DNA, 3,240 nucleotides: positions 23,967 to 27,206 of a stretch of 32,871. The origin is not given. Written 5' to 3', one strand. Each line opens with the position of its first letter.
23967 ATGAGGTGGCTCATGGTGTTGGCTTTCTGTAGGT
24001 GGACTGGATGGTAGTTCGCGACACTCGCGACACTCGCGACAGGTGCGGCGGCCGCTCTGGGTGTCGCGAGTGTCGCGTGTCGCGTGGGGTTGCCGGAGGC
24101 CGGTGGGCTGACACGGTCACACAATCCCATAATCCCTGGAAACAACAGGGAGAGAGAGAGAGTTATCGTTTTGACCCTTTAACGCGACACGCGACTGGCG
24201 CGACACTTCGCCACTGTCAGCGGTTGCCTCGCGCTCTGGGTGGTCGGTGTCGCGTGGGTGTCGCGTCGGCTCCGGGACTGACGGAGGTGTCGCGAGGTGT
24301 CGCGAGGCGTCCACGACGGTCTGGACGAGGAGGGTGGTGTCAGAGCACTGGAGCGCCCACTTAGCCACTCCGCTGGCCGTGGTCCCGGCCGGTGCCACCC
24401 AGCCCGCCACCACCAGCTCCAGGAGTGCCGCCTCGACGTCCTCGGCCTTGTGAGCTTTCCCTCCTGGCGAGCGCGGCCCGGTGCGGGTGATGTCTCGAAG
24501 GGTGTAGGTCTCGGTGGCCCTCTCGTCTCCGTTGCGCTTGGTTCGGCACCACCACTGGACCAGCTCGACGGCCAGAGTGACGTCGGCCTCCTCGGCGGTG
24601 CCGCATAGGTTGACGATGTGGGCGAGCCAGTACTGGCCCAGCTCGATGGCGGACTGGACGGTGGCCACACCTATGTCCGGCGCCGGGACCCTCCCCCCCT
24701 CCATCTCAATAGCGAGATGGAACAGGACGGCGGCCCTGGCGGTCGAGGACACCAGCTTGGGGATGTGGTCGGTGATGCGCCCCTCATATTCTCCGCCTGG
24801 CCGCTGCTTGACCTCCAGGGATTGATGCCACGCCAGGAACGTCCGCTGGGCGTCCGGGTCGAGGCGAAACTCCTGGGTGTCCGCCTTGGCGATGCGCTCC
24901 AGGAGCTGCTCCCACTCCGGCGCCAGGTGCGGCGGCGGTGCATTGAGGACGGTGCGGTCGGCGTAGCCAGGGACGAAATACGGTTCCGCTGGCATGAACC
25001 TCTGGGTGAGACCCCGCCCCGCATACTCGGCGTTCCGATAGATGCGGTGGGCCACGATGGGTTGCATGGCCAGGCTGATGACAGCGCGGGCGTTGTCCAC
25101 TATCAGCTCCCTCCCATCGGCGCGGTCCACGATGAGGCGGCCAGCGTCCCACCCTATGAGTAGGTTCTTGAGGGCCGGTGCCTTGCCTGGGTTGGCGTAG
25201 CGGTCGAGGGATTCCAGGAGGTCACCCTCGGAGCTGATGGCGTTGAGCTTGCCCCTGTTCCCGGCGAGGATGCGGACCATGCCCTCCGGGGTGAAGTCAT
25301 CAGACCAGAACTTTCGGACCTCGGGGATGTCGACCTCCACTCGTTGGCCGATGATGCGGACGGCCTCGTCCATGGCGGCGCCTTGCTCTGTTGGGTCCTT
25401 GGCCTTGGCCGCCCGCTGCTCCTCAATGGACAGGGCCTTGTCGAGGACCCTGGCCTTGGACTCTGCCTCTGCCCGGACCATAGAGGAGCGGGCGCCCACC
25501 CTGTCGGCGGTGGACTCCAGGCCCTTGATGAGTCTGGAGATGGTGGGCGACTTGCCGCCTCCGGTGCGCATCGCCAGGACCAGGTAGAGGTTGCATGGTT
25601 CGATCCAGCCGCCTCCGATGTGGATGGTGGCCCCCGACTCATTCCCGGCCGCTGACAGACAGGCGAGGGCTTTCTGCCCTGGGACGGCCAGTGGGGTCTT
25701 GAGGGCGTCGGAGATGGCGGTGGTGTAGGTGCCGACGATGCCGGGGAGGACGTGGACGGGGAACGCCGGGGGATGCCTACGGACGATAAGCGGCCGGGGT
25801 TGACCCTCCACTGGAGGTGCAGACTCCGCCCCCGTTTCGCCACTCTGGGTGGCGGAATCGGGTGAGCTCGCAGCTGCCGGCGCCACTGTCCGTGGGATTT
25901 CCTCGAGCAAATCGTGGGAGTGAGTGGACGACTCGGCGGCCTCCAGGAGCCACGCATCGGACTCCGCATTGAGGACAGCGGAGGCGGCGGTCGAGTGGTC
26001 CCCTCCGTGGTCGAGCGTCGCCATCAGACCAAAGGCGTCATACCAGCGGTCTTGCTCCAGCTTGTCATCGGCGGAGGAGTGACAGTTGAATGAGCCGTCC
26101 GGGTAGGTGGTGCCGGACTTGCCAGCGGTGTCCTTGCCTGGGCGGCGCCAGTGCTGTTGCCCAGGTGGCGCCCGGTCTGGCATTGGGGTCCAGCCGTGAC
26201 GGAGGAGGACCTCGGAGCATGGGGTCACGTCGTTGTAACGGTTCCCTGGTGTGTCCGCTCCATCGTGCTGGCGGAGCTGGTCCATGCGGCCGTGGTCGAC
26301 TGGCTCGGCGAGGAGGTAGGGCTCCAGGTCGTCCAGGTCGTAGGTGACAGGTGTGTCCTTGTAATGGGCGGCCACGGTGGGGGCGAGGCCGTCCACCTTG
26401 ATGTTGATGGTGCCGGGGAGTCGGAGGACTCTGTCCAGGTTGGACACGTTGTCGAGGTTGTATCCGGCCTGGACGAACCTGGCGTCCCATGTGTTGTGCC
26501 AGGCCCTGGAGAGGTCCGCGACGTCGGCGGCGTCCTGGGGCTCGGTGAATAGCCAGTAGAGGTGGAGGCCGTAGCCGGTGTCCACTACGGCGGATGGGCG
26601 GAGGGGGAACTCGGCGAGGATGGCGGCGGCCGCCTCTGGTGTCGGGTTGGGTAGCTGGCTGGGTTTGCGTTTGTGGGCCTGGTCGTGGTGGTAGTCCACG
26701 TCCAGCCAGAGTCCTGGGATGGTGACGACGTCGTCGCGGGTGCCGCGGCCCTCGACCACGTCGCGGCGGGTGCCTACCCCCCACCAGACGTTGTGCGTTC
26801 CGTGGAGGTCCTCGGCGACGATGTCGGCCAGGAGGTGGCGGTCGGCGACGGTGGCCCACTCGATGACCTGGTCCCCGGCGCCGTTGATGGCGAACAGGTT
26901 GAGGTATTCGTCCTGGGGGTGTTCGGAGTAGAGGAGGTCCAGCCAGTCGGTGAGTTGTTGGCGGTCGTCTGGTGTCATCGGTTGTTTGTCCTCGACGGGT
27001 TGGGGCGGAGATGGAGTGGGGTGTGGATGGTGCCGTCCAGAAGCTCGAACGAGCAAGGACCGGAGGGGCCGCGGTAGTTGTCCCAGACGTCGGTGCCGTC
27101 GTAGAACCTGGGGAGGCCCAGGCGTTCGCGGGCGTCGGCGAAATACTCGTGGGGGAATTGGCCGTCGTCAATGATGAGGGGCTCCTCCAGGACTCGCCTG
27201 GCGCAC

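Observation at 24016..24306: Iteron array around an AT-rich (AG)6 tract at the 3' end of the primase-helicase gene: candidate replication origin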

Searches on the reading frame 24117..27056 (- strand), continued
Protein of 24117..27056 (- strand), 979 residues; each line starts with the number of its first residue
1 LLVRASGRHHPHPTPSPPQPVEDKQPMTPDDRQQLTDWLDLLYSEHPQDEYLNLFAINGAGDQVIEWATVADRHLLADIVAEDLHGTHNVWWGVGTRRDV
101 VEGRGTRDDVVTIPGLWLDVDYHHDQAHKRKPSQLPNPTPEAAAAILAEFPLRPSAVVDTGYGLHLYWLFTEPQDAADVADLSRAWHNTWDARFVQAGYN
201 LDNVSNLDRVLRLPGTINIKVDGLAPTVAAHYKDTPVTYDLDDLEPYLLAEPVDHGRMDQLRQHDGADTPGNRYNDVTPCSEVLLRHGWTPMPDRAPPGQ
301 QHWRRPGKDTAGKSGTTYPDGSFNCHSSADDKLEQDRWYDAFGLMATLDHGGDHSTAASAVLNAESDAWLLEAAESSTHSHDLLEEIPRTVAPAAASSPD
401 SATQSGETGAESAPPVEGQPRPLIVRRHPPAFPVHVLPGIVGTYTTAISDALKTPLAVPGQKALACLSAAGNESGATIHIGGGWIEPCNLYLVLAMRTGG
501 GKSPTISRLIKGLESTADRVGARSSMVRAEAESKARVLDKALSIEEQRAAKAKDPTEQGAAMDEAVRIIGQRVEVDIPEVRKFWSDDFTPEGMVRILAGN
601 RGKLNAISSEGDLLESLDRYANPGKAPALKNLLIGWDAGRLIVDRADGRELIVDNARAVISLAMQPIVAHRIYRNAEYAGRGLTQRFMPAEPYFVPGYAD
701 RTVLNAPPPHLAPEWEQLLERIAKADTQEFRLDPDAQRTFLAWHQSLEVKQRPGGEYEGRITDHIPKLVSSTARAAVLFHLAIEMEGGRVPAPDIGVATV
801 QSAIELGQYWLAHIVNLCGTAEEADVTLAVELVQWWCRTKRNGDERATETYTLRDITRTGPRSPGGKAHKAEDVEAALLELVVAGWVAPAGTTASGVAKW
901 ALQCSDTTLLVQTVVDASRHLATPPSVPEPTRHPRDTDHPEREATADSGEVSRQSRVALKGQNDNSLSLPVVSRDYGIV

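Call 47: search_solved_structures(query=A1, max_evalue=1, show_alignments=2)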
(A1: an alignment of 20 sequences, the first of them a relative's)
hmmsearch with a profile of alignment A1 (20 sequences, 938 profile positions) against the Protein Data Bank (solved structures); distinct sequences matched with E-value up to 1: 2.
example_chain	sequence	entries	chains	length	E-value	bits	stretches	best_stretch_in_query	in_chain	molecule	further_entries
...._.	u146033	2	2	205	0.8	10.9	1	663-718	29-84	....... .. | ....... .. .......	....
5j78_A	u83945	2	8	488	0.81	10.9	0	457-527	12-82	Acetaldehyde dehydrogenase (Acetylating)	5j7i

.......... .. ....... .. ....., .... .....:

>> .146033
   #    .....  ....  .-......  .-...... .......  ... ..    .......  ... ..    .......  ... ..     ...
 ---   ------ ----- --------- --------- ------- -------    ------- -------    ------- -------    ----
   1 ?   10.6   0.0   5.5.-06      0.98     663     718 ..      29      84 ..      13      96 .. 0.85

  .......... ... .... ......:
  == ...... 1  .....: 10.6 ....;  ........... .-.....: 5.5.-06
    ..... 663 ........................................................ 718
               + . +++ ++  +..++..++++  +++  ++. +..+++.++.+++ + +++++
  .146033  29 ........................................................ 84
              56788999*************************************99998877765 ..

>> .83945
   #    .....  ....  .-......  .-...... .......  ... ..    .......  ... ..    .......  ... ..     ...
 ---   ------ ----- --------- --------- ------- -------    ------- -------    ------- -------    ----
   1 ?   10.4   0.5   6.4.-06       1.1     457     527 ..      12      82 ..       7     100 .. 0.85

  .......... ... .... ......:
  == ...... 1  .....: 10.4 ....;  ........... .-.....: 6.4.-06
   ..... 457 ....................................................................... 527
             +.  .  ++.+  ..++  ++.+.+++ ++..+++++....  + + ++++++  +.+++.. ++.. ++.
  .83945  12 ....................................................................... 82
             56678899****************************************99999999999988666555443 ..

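Call 56: search_protein_families(library=pfam, alignment_id=A1, max_evalue=0.01)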
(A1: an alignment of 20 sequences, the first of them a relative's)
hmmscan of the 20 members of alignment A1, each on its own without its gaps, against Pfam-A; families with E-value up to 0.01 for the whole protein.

A. member 1, P0001 (953 aa): 1 family
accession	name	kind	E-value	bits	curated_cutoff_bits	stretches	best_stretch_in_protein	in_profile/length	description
PF13148.11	DUF3987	-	8.4e-57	193.4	27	1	427-790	1-360/364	Protein of unknown function (DUF3987)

B. families by the number of members that match (of 20 scanned): 1 family
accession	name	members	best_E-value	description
PF13148.11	DUF3987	20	8.1e-95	Protein of unknown function (DUF3987)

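Call 73: find_related_loci(query=A1, collection=genome_contigs, flank=4000)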
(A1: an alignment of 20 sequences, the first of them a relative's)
Query A1 (953 aa) in genome_contigs; peptide patterns used: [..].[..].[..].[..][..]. (x = any residue, [..] = any of these).
84 stretches matched a pattern; 64 encode a relative of the query (tblastn E <= 1e-3); 64 distinct loci.
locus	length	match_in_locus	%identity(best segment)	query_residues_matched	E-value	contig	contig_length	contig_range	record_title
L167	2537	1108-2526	32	6-495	1e-40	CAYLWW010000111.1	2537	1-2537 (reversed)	MAG TPA_asm: uncultured Candidatus Midichloriaceae bacterium isolate SRP296810_co1_26 genome assembly, contig: NODE_6499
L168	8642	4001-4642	36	24-227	1e-24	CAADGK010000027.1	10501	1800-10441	uncultured Nitrosospira sp. isolate CMX.fa.gz genome assembly, contig: k127_81669, whole genome shotgun sequence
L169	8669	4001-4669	35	4-222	1e-23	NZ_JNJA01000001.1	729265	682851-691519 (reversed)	Solidesulfovibrio alcoholivorans DSM 5433 Q368DRAFT_scaffold00001.1_C, whole genome shotgun sequence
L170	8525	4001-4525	36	55-223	5e-22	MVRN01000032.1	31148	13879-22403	MAG: Pelotomaculum sp. PtaU1.Bin035 A4E55_contig000032, whole genome shotgun sequence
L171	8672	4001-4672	30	1-225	2e-20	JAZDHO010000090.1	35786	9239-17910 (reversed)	MAG: Chloroflexota bacterium isolate MEGAHIT-group-0.34 k141_14082825, whole genome shotgun sequence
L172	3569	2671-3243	33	50-233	1e-20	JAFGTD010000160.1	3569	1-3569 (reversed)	MAG: Acidobacteria bacterium isolate Zod_Metabat.95 k87_6090752, whole genome shotgun sequence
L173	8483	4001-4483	35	59-213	7e-20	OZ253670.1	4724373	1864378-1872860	MAG: Dehalococcoidia bacterium isolate 155a0d70-3e07-4b03-9597-9394d1dc1036 genome assembly, chromosome: 1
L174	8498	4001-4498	35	62-225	1e-19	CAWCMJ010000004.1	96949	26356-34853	MAG: uncultured Acidobacteriaceae bacterium isolate MFD05502.bin.1.234 genome assembly, contig: contig_23807, whole geno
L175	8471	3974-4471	36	62-225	3e-19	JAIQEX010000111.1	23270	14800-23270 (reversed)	MAG: Terriglobia bacterium isolate SRVP_27 SR-VP_26_10_2019_B_35cm_scaffold_1812, whole genome shotgun sequence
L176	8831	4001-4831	27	12-273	9e-19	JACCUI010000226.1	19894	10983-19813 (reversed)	MAG: Pyrinomonadaceae bacterium isolate MGR_bin96 SD2897-2912_k127_5408628, whole genome shotgun sequence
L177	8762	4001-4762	28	63-351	1e-18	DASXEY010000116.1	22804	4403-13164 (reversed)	MAG TPA_asm: Bryobacteraceae bacterium isolate SMAG_U5124 k141_3169129, whole genome shotgun sequence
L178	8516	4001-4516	34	48-210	2e-18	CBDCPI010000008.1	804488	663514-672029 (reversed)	MAG: Dehalococcoidia bacterium isolate 2c126bea-bcd9-4278-a32a-30754f00bea4 genome assembly, contig: contig_8, whole gen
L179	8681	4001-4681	27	7-232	4e-18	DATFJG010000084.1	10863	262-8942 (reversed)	MAG TPA_asm: Clostridia bacterium isolate SMAG_U9138 k141_359126, whole genome shotgun sequence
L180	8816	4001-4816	27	8-292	6e-18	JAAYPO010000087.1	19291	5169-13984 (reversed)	MAG: Clostridiaceae bacterium isolate AS22ysBPME_234 134856_AS22, whole genome shotgun sequence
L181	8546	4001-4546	33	24-194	9e-18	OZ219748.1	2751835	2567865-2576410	MAG: Dehalococcoidia bacterium isolate fa743863-891c-4376-b9b2-be05aae8a0aa genome assembly, chromosome: 1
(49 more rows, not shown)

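Call 80: search_protein_families(library=phrogs, proteins=[L050:6939-7565:+, L050:8462-9382:+, L050:9379-10284:+, L027:7256-7591:+, L027:7760-8308:+, L027:7773-8594:+, L027:9434-10384:+], max_evalue=0.001)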
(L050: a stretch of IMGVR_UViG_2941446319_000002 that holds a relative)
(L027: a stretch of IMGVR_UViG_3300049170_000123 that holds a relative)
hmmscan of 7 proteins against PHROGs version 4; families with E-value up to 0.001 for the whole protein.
L050:6939-7565:+ (208 aa): 2 families
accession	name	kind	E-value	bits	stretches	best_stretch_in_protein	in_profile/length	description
phrog_3678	-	unknown function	5.4e-17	63.4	1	15-203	10-212/213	-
phrog_6177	-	unknown function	0.00082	19.9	0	18-57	64-102/224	-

L050:8462-9382:+ (306 aa): 0 families

L050:9379-10284:+ (301 aa): 1 family
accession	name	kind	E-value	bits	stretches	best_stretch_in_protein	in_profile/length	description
phrog_8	-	transcription regulation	0.00064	20.3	1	155-210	164-214/346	transcriptional regulator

L027:7256-7591:+ (111 aa): 0 families

L027:7760-8308:+ (182 aa): 0 families

L027:7773-8594:+ (273 aa): 0 families

L027:9434-10384:+ (316 aa): 0 families

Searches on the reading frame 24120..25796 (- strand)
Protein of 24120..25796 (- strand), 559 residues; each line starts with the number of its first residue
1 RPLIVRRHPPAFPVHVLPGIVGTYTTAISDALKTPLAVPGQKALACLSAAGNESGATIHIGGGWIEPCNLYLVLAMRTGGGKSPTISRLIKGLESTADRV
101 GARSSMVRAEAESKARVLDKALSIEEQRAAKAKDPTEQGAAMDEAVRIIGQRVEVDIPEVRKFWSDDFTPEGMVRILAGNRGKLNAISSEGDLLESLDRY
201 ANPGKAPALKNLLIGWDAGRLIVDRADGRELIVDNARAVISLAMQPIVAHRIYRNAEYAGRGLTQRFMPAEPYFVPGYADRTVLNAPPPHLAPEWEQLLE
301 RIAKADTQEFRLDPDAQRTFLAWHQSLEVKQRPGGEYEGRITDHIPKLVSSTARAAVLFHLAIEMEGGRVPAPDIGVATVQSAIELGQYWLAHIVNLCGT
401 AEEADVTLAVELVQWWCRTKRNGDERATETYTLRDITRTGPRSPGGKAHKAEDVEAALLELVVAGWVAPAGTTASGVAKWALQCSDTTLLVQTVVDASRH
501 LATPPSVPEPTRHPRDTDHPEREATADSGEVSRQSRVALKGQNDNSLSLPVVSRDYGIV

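Call 55: predict_structure(alignment_id=A2)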
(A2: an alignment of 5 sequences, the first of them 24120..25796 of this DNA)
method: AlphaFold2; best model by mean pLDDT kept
length: 559 residues; sequences in the alignment: 5
mean_pLDDT: 41.9   pTM: 0.31
mean pLDDT of the five models: 41.9, 41.4, 40.2, 38.2, 36.8
residues with pLDDT >= 90: 0; 70-90: 67; 50-70: 91; < 50: 401
segments of 3 or more residues with pLDDT < 50: 1-104, 157-309, 365-369, 393-406, 419-430, 460-559
pLDDT, mean of each block of 10 residues (from residue 1): 28 42 41 40 35 24 21 23 33 39 55 80 85 85 83 59 24 27 26 27 28 25 34 31 29 30 26 23 27 37 40 71 76 62 54 50 47 65 54 43 45 53 40 63 68 57 40 35 33 31 27 27 26 24 25 24
secondary structure, 60 per line:
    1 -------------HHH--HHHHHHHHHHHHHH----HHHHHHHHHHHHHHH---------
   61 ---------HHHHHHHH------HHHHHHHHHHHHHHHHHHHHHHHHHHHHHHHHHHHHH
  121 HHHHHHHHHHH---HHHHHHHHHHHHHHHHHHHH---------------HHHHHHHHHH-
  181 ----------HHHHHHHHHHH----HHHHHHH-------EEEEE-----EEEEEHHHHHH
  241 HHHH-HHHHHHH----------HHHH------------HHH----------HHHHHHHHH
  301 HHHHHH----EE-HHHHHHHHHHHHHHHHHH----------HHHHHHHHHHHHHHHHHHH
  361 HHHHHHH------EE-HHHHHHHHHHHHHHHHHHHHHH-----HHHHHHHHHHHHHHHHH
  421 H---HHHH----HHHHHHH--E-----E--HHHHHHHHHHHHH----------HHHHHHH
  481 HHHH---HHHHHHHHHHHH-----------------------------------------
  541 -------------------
elements in order: H19-32 H37-51 H70-77 H84-131 H135-154 H170-179 H191-201 H206-212 E220-224 E230-234 H235-244 H246-252 H263-266 H292-306 H314-331 H342-367 H377-398 H404-421 H425-428 H433-439 H451-463 H474-484 H488-499

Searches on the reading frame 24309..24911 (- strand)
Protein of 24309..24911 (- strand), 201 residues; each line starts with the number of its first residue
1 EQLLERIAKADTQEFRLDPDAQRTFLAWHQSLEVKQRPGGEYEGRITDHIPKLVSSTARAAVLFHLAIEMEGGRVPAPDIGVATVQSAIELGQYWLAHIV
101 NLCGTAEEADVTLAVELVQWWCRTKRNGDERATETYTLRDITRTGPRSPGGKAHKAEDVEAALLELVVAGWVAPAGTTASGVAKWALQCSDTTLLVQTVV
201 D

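Call 59: find_homologous_proteins(query=A3, max_evalue=0.00001)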
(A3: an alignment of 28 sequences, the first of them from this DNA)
Query A3 (28 sequences): 5206 candidates shared short words with the query, none scored E <= 0.00001.

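Call 66: predict_structure(alignment_id=A3)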
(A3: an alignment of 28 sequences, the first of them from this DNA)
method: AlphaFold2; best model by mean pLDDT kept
length: 201 residues; sequences in the alignment: 28
mean_pLDDT: 87.0   pTM: 0.60
mean pLDDT of the five models: 87.0, 86.1, 86.0, 86.0, 84.1
residues with pLDDT >= 90: 116; 70-90: 60; 50-70: 23; < 50: 2
segments of 3 or more residues with pLDDT < 50: none
pLDDT, mean of each block of 10 residues (from residue 1): 73 93 98 95 91 98 96 93 98 95 70 91 88 82 91 91 88 77 60 74 49
secondary structure, 60 per line:
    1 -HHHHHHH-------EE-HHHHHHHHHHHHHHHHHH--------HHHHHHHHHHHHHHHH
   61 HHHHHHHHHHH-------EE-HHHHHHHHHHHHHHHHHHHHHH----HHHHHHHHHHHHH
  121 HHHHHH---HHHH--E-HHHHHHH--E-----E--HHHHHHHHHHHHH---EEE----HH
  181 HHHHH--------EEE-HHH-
elements in order: H2-8 H19-36 H45-71 H82-103 H108-126 H130-133 H138-144 H156-168 E172-174 H179-185 E194-196

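Call 68: fold_search(model_id=the predicted structure, library=pdb)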
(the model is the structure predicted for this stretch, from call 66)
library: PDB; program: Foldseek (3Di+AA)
matches with E <= 10: 170; with E <= 0.001: 0
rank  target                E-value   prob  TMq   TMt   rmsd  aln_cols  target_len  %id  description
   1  9gjw_4                7.5e-02  0.47  0.24  0.09  15.7       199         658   10  OCCM maturation intermediate stalled with an Arginine Finger mutation in Mcm2 (released 2025-03-05)
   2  5v8f_4                1.3e-01  0.47  0.27  0.08  15.5       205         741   11  Structural basis of MCM2-7 replicative helicase loading by ORC-Cdc6 and Cdt1 (released 2017-05-10)
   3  8kg8_4                1.4e-01  0.38  0.29  0.09  17.5       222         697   12  Yeast replisome in state II (released 2023-12-06)
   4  9gjw_6                1.5e-01  0.54  0.27  0.10  15.6       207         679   12  OCCM maturation intermediate stalled with an Arginine Finger mutation in Mcm2 (released 2025-03-05)
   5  6skl_4                1.9e-01  0.63  0.30  0.11  13.9       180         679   15  Cryo-EM structure of the CMG Fork Protection Complex at a replication fork - Conformation 1 (released 2020-05-06)
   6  3htu_A                4.0e-01  0.91  0.29  0.68   4.3        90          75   12  Crystal structure of the human VPS25-VPS20 subcomplex (released 2009-08-25)
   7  7jpq_D                4.3e-01  0.18  0.28  0.17  12.8       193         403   11  ORC-O2-5: Human Origin Recognition Complex (ORC) with subunits 2,3,4,5 (released 2020-09-02)
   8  9e2x_5                6.4e-01  0.13  0.22  0.10  11.5       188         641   13  Cryo-EM structure of yeast CMG helicase stalled at G4-containing DNA template, state 2 (released 2025-03-19)
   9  8s09_5                6.8e-01  0.20  0.26  0.10  11.9       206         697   11  H. sapiens MCM2-7 double hexamer bound to double stranded DNA (released 2024-10-02)
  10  8p5e_5                7.6e-01  0.14  0.25  0.09  12.0       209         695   12  S. cerevisiae nexus-sCMGE after DNA replication initiation (released 2024-05-29)
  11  6qpq_D                9.1e-01  0.38  0.25  0.51   6.3        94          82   16  The structure of the cohesin head module elucidates the mechanism of ring opening (released 2020-02-05)
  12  2l01_MODEL_1_A        9.6e-01  0.75  0.28  0.66   4.6        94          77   15  Solution NMR Structure of protein BVU3908 from Bacteroides vulgatus, Northeast Structural Genomics Consortium  (released 2010-08-25)
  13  5ey2_C                9.6e-01  0.15  0.20  0.19   9.1       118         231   14  Crystal structure of CodY from Bacillus cereus (released 2016-09-14)
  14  7jk5_E                9.6e-01  0.14  0.25  0.15  14.3       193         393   11  Structure of Drosophila ORC bound to DNA (released 2020-09-09)
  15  8s0c_E                1.1e+00  0.11  0.24  0.15  16.6       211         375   10  H. sapiens ORC1-5 bound to double stranded DNA as part of the MCM-ORC complex (released 2024-10-02)
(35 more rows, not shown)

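Call 71: fold_search(model_id=the predicted structure, library=viral)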
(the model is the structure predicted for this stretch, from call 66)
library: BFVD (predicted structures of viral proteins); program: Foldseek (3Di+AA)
matches with E <= 10: 155; with E <= 0.001: 6
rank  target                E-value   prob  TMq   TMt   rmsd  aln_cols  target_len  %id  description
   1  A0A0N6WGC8            5.4e-06  1.00  0.45  0.28  12.4       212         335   16  Helicase [Salmonella phage 36]
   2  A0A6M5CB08            1.0e-05  1.00  0.45  0.28  12.7       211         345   16  Helicase [Vibrio phage Vc1]
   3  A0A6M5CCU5            2.5e-05  1.00  0.43  0.17  12.3       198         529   16  DNA primase [Vibrio phage Vc1]
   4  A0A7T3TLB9            5.3e-04  1.00  0.43  0.12  10.5       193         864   13  (no name in the UniProt tables at hand)
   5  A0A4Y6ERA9            6.7e-04  1.00  0.35  0.11  13.8       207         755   14  DNA helicase [Gordonia phage Chelms]
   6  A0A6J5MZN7            8.5e-04  1.00  0.39  0.20  14.8       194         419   15  DUF3987 domain-containing protein [uncultured Caudovirales phage]
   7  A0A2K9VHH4            1.1e-03  1.00  0.37  0.20  10.3       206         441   10  DNA primase [Pseudomonas phage Littlefix]
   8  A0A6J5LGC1            1.2e-03  1.00  0.43  0.18  11.7       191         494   18  DUF3987 domain-containing protein [uncultured Caudovirales phage]
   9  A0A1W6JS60            1.3e-03  1.00  0.42  0.28  12.7       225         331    8  Uncharacterized protein [Salmonella phage SE1Kor]
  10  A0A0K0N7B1            2.4e-03  1.00  0.40  0.13  14.4       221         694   16  DUF3987 domain-containing protein [Gordonia phage GMA2]
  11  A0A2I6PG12            3.2e-03  1.00  0.41  0.17  10.4       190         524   16  (no name in the UniProt tables at hand)
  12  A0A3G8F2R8            6.4e-03  1.00  0.44  0.20  11.6       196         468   11  (no name in the UniProt tables at hand)
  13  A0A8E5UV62            6.4e-03  0.97  0.34  0.11  13.8       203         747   10  (no name in the UniProt tables at hand)
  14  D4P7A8                8.1e-03  0.98  0.32  0.13  10.7       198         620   12  (no name in the UniProt tables at hand)
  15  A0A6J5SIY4            8.1e-03  0.98  0.33  0.12  10.0       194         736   15  Archaeal primase DnaG/twinkle, TOPRIM domain [uncultured Caudovirales phage]
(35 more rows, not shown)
